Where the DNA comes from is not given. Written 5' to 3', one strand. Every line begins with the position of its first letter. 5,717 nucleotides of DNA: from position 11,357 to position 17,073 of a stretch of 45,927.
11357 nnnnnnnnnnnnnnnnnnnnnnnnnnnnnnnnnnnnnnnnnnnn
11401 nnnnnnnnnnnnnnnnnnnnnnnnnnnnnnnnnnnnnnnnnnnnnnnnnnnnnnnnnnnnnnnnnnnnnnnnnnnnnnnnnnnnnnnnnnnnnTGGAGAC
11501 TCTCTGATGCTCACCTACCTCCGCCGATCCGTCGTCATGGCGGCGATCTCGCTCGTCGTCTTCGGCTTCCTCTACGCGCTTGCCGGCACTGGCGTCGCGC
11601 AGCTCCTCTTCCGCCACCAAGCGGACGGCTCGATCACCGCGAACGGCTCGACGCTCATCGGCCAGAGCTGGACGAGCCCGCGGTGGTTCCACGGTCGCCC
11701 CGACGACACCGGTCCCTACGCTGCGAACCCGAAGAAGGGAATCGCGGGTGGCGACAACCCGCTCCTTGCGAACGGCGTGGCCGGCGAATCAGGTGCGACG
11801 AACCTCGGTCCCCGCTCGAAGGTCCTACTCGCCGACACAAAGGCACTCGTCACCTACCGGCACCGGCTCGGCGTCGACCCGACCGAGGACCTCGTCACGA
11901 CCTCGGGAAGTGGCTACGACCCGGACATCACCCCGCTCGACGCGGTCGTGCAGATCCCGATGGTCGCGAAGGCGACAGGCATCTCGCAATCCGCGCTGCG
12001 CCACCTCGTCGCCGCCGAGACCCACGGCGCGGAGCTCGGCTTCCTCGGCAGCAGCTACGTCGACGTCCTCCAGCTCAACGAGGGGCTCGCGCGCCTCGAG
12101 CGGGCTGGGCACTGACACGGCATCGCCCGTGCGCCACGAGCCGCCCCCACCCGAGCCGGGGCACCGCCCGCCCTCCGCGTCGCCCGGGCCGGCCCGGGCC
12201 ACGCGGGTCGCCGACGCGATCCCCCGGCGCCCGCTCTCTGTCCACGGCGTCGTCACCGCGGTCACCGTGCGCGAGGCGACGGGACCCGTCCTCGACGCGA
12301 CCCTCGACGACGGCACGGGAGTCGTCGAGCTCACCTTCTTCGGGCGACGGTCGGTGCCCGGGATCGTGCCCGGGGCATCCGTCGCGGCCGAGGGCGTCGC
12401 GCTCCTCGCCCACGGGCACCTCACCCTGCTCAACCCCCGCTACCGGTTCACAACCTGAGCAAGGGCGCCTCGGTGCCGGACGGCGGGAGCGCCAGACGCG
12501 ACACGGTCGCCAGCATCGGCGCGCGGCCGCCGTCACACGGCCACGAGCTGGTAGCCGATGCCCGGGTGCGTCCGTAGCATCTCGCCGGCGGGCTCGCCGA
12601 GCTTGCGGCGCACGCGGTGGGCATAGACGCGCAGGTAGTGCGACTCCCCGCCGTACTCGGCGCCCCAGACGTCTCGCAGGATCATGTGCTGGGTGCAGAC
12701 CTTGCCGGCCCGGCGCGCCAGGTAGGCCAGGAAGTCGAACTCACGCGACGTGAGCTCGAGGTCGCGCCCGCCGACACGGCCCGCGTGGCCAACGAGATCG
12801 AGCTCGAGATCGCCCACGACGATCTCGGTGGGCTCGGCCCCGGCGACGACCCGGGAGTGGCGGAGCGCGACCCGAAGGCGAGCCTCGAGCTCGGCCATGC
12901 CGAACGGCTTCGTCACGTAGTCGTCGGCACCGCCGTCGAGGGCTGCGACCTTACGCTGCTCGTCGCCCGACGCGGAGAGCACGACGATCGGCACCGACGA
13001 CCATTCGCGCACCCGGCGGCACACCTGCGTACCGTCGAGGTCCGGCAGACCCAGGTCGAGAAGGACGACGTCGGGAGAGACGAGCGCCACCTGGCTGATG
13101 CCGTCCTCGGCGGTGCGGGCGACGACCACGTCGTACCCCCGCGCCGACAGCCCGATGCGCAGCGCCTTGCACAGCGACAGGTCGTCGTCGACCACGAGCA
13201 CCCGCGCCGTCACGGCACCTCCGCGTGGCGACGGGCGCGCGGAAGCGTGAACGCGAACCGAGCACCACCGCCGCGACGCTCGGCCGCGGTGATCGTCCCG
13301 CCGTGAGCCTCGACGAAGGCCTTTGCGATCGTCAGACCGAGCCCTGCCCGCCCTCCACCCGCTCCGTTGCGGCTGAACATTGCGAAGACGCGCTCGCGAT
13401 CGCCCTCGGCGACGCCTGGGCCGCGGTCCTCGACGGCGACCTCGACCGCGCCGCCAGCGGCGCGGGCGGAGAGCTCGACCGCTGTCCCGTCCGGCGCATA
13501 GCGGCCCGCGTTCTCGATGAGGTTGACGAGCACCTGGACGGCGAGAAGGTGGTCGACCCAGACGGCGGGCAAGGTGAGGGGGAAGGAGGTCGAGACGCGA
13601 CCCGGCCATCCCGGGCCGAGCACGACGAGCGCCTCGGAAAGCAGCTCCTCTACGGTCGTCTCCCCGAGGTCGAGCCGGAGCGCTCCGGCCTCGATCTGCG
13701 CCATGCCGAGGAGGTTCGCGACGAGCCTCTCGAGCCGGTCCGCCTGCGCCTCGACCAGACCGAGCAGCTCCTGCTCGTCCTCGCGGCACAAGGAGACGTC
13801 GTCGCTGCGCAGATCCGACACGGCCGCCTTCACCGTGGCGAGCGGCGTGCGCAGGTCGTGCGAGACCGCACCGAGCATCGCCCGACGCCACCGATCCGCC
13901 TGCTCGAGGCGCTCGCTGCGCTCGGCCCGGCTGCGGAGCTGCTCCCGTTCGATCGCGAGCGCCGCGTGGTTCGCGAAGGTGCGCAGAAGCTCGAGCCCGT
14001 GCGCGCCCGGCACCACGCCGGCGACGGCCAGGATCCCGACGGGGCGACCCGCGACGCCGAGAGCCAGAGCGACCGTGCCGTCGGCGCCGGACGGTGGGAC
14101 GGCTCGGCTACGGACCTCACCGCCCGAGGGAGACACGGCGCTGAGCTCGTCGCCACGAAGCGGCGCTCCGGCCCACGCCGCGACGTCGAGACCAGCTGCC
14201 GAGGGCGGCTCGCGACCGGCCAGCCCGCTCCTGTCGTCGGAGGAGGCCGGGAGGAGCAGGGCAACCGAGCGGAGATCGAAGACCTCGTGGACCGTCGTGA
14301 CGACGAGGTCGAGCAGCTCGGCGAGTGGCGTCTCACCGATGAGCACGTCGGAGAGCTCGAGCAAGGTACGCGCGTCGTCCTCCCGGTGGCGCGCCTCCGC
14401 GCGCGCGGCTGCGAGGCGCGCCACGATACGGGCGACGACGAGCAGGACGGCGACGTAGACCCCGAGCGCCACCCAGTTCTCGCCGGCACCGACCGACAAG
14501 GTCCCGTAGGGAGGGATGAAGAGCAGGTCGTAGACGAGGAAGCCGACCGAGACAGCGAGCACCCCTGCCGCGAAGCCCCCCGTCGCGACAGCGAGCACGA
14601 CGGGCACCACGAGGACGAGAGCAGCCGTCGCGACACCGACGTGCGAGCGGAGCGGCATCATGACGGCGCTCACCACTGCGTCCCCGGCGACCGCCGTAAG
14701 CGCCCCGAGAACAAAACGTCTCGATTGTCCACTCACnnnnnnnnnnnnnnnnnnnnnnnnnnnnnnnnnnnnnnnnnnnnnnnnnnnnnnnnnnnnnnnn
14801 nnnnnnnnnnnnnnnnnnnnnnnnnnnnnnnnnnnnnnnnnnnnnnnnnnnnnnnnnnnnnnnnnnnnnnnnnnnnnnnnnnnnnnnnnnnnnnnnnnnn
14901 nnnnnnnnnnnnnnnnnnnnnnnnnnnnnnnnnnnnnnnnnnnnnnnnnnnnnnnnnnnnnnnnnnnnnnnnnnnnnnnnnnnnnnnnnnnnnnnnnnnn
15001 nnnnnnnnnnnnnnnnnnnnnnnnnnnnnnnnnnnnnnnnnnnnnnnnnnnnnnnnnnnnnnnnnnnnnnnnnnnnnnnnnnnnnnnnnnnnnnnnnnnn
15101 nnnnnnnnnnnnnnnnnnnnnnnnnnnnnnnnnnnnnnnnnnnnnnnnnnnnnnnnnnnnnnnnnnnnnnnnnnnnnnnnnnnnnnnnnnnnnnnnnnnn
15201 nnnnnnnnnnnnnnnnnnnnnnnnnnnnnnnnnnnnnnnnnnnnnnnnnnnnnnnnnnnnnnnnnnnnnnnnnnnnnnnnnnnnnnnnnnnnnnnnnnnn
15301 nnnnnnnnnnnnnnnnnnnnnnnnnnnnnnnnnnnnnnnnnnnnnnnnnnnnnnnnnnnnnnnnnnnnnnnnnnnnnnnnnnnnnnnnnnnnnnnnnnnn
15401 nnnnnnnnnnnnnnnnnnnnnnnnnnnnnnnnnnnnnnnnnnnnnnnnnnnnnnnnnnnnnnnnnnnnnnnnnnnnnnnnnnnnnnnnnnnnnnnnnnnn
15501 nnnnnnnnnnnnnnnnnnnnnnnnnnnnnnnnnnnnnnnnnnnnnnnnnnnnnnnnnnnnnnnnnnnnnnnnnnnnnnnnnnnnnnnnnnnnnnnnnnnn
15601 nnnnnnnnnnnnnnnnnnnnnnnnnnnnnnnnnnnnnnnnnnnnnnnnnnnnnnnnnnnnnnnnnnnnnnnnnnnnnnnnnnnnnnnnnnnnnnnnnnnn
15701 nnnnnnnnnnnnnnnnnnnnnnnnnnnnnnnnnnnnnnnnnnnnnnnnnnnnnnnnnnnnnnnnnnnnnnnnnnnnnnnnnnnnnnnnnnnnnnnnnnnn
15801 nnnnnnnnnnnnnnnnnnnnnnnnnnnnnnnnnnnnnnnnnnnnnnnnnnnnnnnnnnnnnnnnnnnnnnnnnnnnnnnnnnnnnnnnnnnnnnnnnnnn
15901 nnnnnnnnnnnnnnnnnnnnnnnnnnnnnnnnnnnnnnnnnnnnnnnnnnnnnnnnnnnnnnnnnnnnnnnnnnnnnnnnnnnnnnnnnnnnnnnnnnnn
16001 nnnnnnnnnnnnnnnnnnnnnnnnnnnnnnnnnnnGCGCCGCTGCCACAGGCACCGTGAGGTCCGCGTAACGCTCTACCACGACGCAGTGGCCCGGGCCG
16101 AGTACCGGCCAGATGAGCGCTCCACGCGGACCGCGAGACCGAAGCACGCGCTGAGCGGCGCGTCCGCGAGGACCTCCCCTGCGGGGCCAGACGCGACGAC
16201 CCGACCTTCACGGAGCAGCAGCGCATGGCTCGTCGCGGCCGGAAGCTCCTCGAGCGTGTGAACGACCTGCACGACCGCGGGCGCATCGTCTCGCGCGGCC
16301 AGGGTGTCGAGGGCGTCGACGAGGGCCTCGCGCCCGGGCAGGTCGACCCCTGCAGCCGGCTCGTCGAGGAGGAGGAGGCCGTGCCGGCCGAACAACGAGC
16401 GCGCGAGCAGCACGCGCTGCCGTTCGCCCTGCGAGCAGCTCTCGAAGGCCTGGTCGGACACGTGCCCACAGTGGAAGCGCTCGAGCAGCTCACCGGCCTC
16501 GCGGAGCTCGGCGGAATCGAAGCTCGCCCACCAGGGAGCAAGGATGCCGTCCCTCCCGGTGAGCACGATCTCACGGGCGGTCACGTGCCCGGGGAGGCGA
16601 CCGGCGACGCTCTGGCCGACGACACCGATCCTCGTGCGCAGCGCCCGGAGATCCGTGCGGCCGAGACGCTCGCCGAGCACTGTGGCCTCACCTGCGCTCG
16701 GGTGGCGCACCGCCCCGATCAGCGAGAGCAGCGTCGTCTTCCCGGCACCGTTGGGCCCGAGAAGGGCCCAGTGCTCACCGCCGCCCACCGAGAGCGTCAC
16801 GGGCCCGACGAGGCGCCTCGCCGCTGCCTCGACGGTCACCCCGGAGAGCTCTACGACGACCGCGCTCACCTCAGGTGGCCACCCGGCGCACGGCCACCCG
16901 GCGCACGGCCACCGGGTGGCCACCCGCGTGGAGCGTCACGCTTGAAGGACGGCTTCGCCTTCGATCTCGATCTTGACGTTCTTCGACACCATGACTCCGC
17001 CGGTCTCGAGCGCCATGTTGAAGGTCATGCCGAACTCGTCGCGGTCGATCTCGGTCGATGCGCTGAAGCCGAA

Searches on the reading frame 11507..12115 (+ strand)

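Call 25: search_protein_families(library=pfam, proteins=[window:11507-12115:+], max_evalue=0.001)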
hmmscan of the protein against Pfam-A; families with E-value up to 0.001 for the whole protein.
window:11507-12115:+ (202 aa): 1 family
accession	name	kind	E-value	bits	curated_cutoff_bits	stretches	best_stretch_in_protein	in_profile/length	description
PF02669.20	KdpC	-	1.3e-45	155.8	24.1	1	6-194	2-180/182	K+-transporting ATPase, c chain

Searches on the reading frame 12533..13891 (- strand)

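Call 25: search_protein_families(library=pfam, proteins=[window:12533-13891:-], max_evalue=0.001)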
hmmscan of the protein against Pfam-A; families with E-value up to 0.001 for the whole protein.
window:12533-13891:- (452 aa): 3 families
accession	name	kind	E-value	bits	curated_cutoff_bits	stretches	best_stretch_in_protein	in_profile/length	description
PF00072.30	Response_reg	-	3.3e-25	88.8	30.2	1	231-339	1-110/111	Response regulator receiver domain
PF00486.34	Trans_reg_C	-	2e-19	69.9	26.2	1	375-449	1-77/77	Transcriptional regulatory protein, C terminal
PF21695.3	GlnR_1st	-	0.00015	22.1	27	1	263-342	32-110/111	Transcription regulator GlnR, N-terminal domain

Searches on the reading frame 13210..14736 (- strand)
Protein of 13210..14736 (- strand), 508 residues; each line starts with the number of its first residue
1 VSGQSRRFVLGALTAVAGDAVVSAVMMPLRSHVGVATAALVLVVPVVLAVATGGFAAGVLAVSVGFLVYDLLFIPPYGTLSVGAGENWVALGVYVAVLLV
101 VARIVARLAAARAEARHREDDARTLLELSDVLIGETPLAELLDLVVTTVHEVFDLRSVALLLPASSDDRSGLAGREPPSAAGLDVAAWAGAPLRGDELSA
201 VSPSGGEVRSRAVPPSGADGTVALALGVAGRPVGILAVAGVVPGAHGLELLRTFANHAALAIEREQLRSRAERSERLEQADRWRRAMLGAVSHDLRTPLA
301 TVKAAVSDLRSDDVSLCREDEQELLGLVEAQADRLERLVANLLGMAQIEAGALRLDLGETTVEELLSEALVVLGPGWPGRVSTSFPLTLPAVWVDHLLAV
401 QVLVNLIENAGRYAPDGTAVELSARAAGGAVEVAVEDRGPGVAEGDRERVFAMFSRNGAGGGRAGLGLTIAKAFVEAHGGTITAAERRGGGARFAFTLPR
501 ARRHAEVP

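Call 25: search_protein_families(library=pfam, proteins=[window:13210-14736:-], max_evalue=0.001)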
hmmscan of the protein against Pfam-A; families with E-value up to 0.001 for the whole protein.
window:13210-14736:- (508 aa): 4 families
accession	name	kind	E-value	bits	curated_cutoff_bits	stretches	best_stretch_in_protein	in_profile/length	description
PF02518.31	HATPase_c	-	8.1e-24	84.6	26.4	1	397-501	4-110/111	Histidine kinase-, DNA gyrase B-, and HSP90-like ATPase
PF13493.11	DUF4118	-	4.3e-16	59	28.4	1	13-118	2-107/107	Domain of unknown function (DUF4118)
PF00512.31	HisKA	-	1.5e-12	47.8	26.9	1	284-351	2-66/66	His Kinase A (phospho-acceptor) domain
PF13581.12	HATPase_c_2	-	3.5e-05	24.3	27.4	1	402-477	39-111/127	Histidine kinase-like ATPase domain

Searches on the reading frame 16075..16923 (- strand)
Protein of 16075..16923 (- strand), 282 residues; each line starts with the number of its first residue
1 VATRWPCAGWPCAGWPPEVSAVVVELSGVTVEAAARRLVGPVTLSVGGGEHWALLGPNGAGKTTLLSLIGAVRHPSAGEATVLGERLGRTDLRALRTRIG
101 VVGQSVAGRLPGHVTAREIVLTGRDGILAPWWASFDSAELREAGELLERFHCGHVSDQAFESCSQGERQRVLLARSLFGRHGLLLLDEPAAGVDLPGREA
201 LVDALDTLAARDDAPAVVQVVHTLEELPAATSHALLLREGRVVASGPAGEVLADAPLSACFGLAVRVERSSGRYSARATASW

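Call 25: search_protein_families(library=pfam, proteins=[window:16075-16923:-], max_evalue=0.001)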
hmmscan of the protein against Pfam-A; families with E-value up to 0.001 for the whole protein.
window:16075-16923:- (282 aa): 2 families
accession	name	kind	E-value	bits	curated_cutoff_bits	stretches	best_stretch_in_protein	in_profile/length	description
PF00005.33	ABC_tran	-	3.3e-26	93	25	1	41-190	3-136/137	ABC transporter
PF13304.12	AAA_21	-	0.00018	22.1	27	0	53-70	3-20/304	AAA domain, putative AbiEii toxin, Type IV TA system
